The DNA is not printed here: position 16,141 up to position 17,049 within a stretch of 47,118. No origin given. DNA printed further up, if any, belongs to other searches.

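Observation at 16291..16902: Stand-alone minimal CHAT/caspase-fold protease divergently transcribed from the T6SS-like operon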

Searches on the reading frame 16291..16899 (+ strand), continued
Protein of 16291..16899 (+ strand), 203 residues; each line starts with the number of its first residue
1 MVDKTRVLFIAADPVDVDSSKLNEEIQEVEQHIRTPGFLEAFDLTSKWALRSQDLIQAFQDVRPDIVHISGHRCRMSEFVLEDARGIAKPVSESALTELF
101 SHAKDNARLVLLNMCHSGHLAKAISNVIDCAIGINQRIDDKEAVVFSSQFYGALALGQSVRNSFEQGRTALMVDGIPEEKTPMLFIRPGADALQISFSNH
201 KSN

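Call 42: find_homologous_proteins(query=A4, max_evalue=1e-10)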
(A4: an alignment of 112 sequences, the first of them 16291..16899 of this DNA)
Query A4 (112 sequences) (203 aa, profile of the alignment): 2015 proteins with E <= 1e-10 among 8000 candidates; the best 120 are listed.
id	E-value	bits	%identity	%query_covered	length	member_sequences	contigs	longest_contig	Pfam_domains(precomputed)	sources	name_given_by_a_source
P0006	4.8e-195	667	36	97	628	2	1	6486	PF12770.13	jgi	jgi:CHAT domain-containing protein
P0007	8.8e-132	458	36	88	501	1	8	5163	PF20694.3,PF12770.13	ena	-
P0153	1.1e-131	458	47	94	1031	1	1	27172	PF17874.8,PF05729.19,PF12770.13,PF13191.13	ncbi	ncbi:MAG: CHAT domain-containing protein [bacterium]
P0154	5.2e-130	452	44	95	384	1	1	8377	PF12770.13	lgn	-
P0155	1.1e-129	451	43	96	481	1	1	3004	PF12770.13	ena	-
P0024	2.4e-129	450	46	93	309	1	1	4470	PF19955.6,PF12770.13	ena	-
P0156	1.2e-128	448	44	94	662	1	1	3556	PF12770.13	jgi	jgi:hypothetical protein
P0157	1.6e-128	448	43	100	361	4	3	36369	PF12770.13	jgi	-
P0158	3.9e-128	446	47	96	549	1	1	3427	PF03781.23,PF12770.13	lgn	-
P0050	4.9e-128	446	44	96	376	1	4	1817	PF13431.13,PF13414.13,PF13176.13,PF13428.13,PF12770.13,PF14559.13,PF13371.13,PF00515.35,PF13424.13,PF13432.13,PF13181.13,PF07719.24,PF13174.13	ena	-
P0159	5.1e-128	446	47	94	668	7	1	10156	PF12770.13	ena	-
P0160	5.3e-128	446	44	96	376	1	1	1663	PF12770.13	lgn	-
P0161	6.5e-128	446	43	99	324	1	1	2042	PF01145.32,PF12770.13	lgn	-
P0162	1.1e-127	445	44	96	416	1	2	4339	PF12770.13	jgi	jgi:hypothetical protein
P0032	1.2e-127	445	45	96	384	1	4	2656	PF12770.13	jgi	jgi:hypothetical protein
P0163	1.2e-127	445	45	95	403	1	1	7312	PF12770.13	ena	-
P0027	1.2e-127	445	46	94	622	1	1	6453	PF00294.30,PF12770.13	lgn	-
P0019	1.6e-127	444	45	92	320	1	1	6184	PF12770.13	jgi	jgi:hypothetical protein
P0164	1.7e-127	444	46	98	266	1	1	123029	PF12770.13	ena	-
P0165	1.9e-127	444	45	96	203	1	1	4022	PF12770.13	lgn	-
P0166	2.7e-127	444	48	94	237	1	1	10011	PF12770.13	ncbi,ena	-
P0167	3.0e-127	443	44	100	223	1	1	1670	PF12770.13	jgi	-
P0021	4.3e-127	443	47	95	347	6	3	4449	PF12770.13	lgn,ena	-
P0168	6.5e-127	442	46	97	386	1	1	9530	PF01582.26,PF13676.12,PF12770.13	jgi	jgi:hypothetical protein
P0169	7.2e-127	442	44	93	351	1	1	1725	PF12770.13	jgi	jgi:hypothetical protein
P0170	7.6e-127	442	44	96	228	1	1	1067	PF12770.13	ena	-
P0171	1.0e-126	442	43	95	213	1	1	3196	PF12770.13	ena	-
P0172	1.0e-126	442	44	96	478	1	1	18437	PF12770.13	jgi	jgi:hypothetical protein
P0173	1.3e-126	441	44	94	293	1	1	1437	PF12770.13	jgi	jgi:hypothetical protein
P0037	1.5e-126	441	45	100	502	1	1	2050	PF12770.13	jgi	jgi:hypothetical protein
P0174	1.7e-126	441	46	95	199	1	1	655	PF12770.13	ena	-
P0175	1.8e-126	441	43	95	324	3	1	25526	PF12770.13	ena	-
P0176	2.2e-126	441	45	100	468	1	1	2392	PF12770.13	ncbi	-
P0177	2.8e-126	440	45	92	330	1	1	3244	PF12770.13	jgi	jgi:hypothetical protein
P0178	3.2e-126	440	44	96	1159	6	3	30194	PF13401.13,PF12770.13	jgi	-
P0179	4.1e-126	440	43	96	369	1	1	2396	PF12770.13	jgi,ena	-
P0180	4.5e-126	440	43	92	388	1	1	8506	PF12770.13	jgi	jgi:hypothetical protein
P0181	4.8e-126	439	43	98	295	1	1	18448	PF12770.13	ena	-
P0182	5.2e-126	439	44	94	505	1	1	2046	PF12770.13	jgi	-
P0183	5.6e-126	439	45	92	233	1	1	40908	PF12770.13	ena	-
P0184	6.3e-126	439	44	97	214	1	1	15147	PF12770.13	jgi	jgi:CHAT domain-containing protein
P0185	6.9e-126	439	41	96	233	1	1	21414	PF12770.13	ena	-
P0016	7.0e-126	439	46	97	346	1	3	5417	PF12770.13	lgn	-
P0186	7.1e-126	439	42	98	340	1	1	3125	PF12770.13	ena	-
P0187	7.6e-126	439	48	95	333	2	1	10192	PF12770.13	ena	-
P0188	9.5e-126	438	45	99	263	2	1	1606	PF12770.13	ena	-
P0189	1.0e-125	438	47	96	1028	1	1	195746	PF05729.19,PF13424.13,PF12770.13,PF13191.13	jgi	jgi:tetratricopeptide (TPR) repeat protein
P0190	1.2e-125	438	48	92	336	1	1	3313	PF12770.13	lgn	-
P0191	1.3e-125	438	43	92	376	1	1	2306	PF12770.13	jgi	jgi:hypothetical protein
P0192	1.3e-125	438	43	96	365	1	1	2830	PF12770.13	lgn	-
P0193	1.6e-125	438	42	95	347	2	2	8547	PF12770.13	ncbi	-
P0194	2.1e-125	437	43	92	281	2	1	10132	PF12770.13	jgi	jgi:hypothetical protein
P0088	2.5e-125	437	43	90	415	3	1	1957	PF12770.13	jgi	jgi:hypothetical protein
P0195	3.1e-125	437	44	96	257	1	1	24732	PF12770.13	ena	-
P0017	3.1e-125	437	46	97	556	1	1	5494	PF13401.13,PF20703.4,PF12770.13,PF00931.29,PF13191.13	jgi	-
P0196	3.3e-125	437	46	94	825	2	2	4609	PF12770.13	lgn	-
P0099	4.7e-125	436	43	97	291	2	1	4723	PF12770.13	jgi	jgi:hypothetical protein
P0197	4.7e-125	436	44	99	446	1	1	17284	PF12770.13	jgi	-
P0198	4.8e-125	436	45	96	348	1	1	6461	PF21033.5,PF12770.13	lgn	-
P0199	4.9e-125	436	44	92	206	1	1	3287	PF12770.13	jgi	jgi:CHAT domain-containing protein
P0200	5.4e-125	436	43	94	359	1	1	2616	PF12770.13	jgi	-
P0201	7.0e-125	436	43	96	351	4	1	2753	PF12770.13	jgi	jgi:hypothetical protein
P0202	7.5e-125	435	43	93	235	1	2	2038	PF12770.13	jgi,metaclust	metaclust:\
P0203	8.1e-125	435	45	94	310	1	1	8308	PF12770.13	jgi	jgi:hypothetical protein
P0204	9.4e-125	435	46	95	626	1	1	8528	PF00211.26,PF12770.13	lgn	-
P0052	1.1e-124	435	48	93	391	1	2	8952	PF13676.12,PF12770.13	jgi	jgi:hypothetical protein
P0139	1.1e-124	435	44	93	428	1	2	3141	PF23598.2,PF14580.13,PF00560.40,PF12799.14,PF13855.13,PF23211.1,PF12770.13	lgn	-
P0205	1.4e-124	435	45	92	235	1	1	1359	PF12770.13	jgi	jgi:hypothetical protein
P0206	1.6e-124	434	45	96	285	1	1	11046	PF12770.13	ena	-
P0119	1.7e-124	434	41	100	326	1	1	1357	PF00498.32,PF12770.13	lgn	-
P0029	1.9e-124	434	43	92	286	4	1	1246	PF12770.13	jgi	jgi:hypothetical protein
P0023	2.5e-124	434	45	94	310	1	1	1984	PF12770.13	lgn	-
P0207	2.5e-124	434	43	96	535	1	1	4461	PF13576.13,PF00717.29,PF13599.14,PF00805.29,PF12770.13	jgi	jgi:uncharacterized protein YjbI with pentapeptide repeats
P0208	2.8e-124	434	44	96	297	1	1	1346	PF13414.13,PF00515.35,PF12770.13,PF07719.24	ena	-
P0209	3.0e-124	433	45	91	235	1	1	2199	PF12770.13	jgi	jgi:hypothetical protein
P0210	3.1e-124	433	48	93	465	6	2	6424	PF01582.26,PF13676.12,PF12770.13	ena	-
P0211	3.2e-124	433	44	97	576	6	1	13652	PF12770.13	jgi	-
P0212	3.7e-124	433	48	93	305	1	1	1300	PF12770.13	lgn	-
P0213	4.0e-124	433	43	96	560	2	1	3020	PF03781.23,PF12770.13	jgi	-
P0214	4.0e-124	433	43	99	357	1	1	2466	PF12770.13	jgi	jgi:hypothetical protein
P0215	4.2e-124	433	45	94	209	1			PF12770.13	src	-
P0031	4.5e-124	433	44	97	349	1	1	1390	PF12770.13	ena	-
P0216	6.3e-124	432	43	94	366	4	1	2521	PF12770.13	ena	-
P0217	6.8e-124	432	43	93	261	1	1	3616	PF12770.13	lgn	-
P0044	6.9e-124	432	45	92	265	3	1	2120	PF12770.13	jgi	jgi:CHAT domain-containing protein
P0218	7.0e-124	432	44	95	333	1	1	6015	PF12770.13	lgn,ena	-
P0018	7.5e-124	432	48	93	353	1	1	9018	PF12770.13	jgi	jgi:hypothetical protein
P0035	8.2e-124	432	46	95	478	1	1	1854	PF13676.12,PF12770.13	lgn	-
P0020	8.3e-124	432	44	97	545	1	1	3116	PF12770.13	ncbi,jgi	jgi:hypothetical protein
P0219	1.0e-123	432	46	96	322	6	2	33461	PF12770.13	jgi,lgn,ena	jgi:hypothetical protein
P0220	1.1e-123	432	42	95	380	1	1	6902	PF01582.26,PF13676.12,PF12770.13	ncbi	-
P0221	1.3e-123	431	42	95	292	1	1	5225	PF12770.13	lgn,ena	-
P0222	1.4e-123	431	48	93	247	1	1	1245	PF12770.13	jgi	jgi:hypothetical protein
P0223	1.4e-123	431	42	96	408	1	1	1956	PF12770.13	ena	-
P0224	1.5e-123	431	43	93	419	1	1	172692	PF12770.13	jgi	jgi:CHAT domain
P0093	1.6e-123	431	46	93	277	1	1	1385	PF12770.13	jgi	jgi:hypothetical protein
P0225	2.0e-123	431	47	94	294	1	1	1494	PF12770.13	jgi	jgi:hypothetical protein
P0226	2.1e-123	431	44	98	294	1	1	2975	PF12770.13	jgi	jgi:hypothetical protein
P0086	2.3e-123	431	47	94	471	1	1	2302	PF12770.13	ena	-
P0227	2.9e-123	430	48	93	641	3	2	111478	PF12770.13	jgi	jgi:hypothetical protein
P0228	3.5e-123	430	42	94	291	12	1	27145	PF12770.13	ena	-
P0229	4.4e-123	430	42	99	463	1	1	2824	PF12770.13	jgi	jgi:CHAT domain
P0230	4.4e-123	430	42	96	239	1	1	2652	PF12770.13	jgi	jgi:hypothetical protein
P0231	4.5e-123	430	44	94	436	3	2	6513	PF12770.13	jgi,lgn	jgi:hypothetical protein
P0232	4.5e-123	430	42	92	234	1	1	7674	PF12770.13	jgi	jgi:hypothetical protein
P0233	4.8e-123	430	41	100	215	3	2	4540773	PF12770.13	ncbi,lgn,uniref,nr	ncbi:hypothetical protein DSM21852_16510 [Methylocystis bryophila]|uniref:CHAT domain-containing pro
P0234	5.0e-123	429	43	94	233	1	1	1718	PF12770.13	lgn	-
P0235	5.0e-123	429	44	94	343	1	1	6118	PF12770.13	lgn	-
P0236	5.4e-123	429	43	99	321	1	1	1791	PF01145.32,PF12770.13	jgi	jgi:hypothetical protein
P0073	5.6e-123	429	43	93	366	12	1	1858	PF12770.13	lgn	-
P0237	5.9e-123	429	43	92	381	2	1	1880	PF12770.13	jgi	jgi:hypothetical protein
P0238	6.5e-123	429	46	93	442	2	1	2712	PF12770.13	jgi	-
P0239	8.0e-123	429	43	96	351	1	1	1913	PF12770.13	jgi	jgi:hypothetical protein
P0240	8.0e-123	429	42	96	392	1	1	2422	PF12770.13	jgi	jgi:hypothetical protein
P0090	8.2e-123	429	45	95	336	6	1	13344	PF12770.13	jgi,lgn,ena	jgi:hypothetical protein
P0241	1.0e-122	428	46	96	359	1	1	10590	PF12770.13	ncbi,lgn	ncbi:MAG: CHAT domain-containing protein [Candidatus Paceibacterota bacterium]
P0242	1.1e-122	428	41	96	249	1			PF12770.13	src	-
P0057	1.1e-122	428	43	96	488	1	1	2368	PF12770.13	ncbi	-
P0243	1.1e-122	428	43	94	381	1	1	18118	PF04012.18,PF12770.13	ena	-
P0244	1.2e-122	428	45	96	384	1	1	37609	PF12770.13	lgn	-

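Call 45: find_encoding_contigs(protein=P0233, flank=8000, max_places=3)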
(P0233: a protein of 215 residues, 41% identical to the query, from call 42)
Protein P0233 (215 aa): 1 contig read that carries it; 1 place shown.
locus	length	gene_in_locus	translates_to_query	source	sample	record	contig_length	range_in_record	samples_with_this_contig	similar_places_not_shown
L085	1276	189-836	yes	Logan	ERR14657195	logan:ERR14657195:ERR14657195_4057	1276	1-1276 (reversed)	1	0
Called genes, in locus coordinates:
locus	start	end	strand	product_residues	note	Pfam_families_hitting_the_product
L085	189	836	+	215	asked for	PF12770:CHAT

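Call 46: find_encoding_contigs(protein=P0183, flank=8000, max_places=2)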
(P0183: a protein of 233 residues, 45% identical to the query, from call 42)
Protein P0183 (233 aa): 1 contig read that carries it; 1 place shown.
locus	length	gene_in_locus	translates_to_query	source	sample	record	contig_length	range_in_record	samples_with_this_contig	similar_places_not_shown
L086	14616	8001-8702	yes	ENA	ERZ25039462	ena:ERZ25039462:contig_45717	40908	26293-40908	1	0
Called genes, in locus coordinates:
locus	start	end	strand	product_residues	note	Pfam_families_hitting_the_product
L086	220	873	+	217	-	PF10502:Peptidase_S26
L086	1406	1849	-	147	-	PF09722:Xre_MbcA_ParS_C (weak)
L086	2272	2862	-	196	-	PF02810:SEC-C, PF25948:DUF7986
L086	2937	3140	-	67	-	-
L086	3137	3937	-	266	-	PF01904:DUF72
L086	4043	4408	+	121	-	PF20701:HetE-N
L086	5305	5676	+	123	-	-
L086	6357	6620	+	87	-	-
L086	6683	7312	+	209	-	-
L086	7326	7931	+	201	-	-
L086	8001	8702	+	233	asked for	PF12770:CHAT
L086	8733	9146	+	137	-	-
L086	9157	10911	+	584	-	-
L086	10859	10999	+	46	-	-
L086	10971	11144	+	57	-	-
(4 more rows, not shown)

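Call 52: find_encoding_contigs(protein=P0185, flank=7000, max_places=2)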
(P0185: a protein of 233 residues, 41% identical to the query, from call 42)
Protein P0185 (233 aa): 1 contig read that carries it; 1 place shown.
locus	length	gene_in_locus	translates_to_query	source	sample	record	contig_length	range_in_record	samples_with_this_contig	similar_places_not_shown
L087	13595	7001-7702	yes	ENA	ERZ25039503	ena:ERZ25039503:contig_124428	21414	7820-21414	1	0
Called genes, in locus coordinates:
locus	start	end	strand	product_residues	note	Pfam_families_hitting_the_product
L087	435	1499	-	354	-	PF25948:DUF7986 (faint)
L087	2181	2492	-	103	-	-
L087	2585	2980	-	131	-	-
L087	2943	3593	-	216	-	-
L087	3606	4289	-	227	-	-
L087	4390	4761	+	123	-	PF20701:HetE-N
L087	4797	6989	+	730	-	PF05729:NACHT (weak)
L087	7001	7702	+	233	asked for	PF12770:CHAT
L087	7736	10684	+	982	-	PF05729:NACHT, PF00515:TPR_1, PF13181:TPR_8 (weak), PF13414:TPR_11, PF00515:TPR_1, PF07719:TPR_2 (weak), PF13181:TPR_8 (weak), PF13414:TPR_11 (weak), +13 more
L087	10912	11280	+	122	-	-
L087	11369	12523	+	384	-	PF14294:DUF4372, PF01609:DDE_Tnp_1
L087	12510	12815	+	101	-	-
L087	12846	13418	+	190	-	-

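Call 53: find_encoding_contigs(protein=P0184, flank=7000, max_places=2)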
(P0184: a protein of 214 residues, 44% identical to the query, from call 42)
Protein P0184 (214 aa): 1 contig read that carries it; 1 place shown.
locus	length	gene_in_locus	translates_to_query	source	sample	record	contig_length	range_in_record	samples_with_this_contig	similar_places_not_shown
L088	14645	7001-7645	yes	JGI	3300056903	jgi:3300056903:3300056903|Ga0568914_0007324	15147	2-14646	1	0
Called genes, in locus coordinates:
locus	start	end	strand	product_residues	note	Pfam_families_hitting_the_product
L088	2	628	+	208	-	?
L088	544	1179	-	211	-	-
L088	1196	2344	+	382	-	PF00078:RVT_1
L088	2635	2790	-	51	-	-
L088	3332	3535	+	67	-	-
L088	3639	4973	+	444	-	PF14279:HNH_5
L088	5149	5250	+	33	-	-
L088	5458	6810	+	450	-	-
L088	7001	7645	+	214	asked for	PF12770:CHAT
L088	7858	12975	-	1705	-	PF20703:nSTAND1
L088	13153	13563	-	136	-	PF13560:HTH_31 (weak), PF13443:HTH_26 (weak), PF01381:HTH_3 (weak)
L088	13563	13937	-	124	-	PF00239:Resolvase (weak)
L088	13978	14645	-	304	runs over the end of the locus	PF13546:DDE_5, PF01609:DDE_Tnp_1 (weak)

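Call 54: find_encoding_contigs(protein=P0166, flank=7000, max_places=2)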
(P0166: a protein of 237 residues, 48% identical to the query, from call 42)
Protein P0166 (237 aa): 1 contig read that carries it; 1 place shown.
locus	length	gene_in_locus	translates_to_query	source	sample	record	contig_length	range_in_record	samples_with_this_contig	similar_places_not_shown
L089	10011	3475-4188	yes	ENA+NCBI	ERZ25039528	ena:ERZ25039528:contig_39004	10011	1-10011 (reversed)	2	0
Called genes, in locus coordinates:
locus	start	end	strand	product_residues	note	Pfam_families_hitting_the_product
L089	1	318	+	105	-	?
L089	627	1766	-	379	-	PF01168:Ala_racemase_N, PF00842:Ala_racemase_C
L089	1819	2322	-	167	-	-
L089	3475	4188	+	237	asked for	PF12770:CHAT (weak)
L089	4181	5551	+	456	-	PF13174:TPR_6 (faint), PF13428:TPR_14 (faint), PF13424:TPR_12 (weak), PF10579:Rapsyn_N (faint), PF13176:TPR_7 (weak), PF13424:TPR_12, PF13176:TPR_7 (weak), PF13424:TPR_12, +5 more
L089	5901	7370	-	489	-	-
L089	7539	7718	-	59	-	PF06348:DUF1059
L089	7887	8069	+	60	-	-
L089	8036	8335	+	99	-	-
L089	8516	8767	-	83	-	PF13701:DDE_Tnp_1_4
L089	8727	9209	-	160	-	PF13701:DDE_Tnp_1_4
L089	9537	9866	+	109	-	-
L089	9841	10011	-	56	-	?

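Call 56: predict_structure(alignment_id=A5)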
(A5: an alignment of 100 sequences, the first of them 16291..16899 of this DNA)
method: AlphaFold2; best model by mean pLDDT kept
length: 203 residues; sequences in the alignment: 100
mean_pLDDT: 87.3   pTM: 0.87
mean pLDDT of the five models: 87.3, 87.2, 86.9, 86.0, 84.5
residues with pLDDT >= 90: 116; 70-90: 62; 50-70: 22; < 50: 3
segments of 3 or more residues with pLDDT < 50: 201-203
pLDDT, mean of each block of 10 residues (from residue 1): 86 69 73 74 87 92 95 71 87 94 95 92 98 90 91 94 97 91 96 88 44
secondary structure, 60 per line:
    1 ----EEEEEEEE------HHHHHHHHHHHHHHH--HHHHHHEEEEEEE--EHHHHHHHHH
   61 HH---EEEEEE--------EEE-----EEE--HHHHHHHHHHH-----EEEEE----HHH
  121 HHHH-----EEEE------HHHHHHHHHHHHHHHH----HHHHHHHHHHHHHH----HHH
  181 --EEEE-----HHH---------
elements in order: E5-12 H19-33 H36-41 E42-48 H52-62 E66-71 E80-82 E88-90 H93-103 E109-113 H118-124 E130-133 H140-155 H160-173 E183-186

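Call 59: fold_search(model_id=the predicted structure, library=pdb)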
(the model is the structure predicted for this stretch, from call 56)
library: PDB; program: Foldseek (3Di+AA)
matches with E <= 10: 1659; with E <= 0.001: 35
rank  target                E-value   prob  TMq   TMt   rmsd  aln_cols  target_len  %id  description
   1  8tl0_A                1.9e-14  1.00  0.80  0.36   3.2       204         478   22  Structure of activated SAVED-CHAT filament (released 2024-03-06)
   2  8tl0_I                2.8e-14  1.00  0.81  0.36   3.3       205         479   20  Structure of activated SAVED-CHAT filament (released 2024-03-06)
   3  8tl0_D                3.4e-14  1.00  0.78  0.36   3.3       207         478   20  Structure of activated SAVED-CHAT filament (released 2024-03-06)
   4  8tl0_C                5.5e-14  1.00  0.80  0.37   3.0       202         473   22  Structure of activated SAVED-CHAT filament (released 2024-03-06)
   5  8tl0_B                9.2e-14  1.00  0.81  0.36   3.3       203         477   21  Structure of activated SAVED-CHAT filament (released 2024-03-06)
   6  6ns7_D                2.3e-05  1.00  0.52  0.45   6.0       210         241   10  Crystal structure of murine caspase-11 (released 2020-07-29)
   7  6kmt_D                2.8e-05  1.00  0.55  0.49   5.4       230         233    8  P32 of caspase-11 mutant C254A (released 2020-03-11)
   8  3v3k_I                3.8e-05  1.00  0.54  0.47   7.2       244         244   13  Human caspase 9 in complex with bacterial effector protein (released 2013-03-06)
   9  6ns7_A                4.0e-05  1.00  0.58  0.50   5.7       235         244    9  Crystal structure of murine caspase-11 (released 2020-07-29)
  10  6ns7_B                4.3e-05  1.00  0.56  0.49   5.6       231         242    9  Crystal structure of murine caspase-11 (released 2020-07-29)
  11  3v3k_G                4.3e-05  1.00  0.54  0.48   7.3       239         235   11  Human caspase 9 in complex with bacterial effector protein (released 2013-03-06)
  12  7wr6_A                4.8e-05  1.00  0.53  0.46   6.8       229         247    8  Crystal structure of ADP-riboxanated caspase-4 in complex with Af1521 (released 2023-01-25)
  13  4m9r_B                6.2e-05  1.00  0.56  0.52   5.9       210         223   10  Crystal structure of CED-3 (released 2013-10-09)
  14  2ar9_A                8.0e-05  1.00  0.53  0.48   6.4       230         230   12  Crystal structure of a dimeric caspase-9 (released 2005-10-11)
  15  6nry                  8.5e-05  1.00  0.52  0.45   6.7       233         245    9  Crystal structure of human caspase-4 (released 2020-07-29)
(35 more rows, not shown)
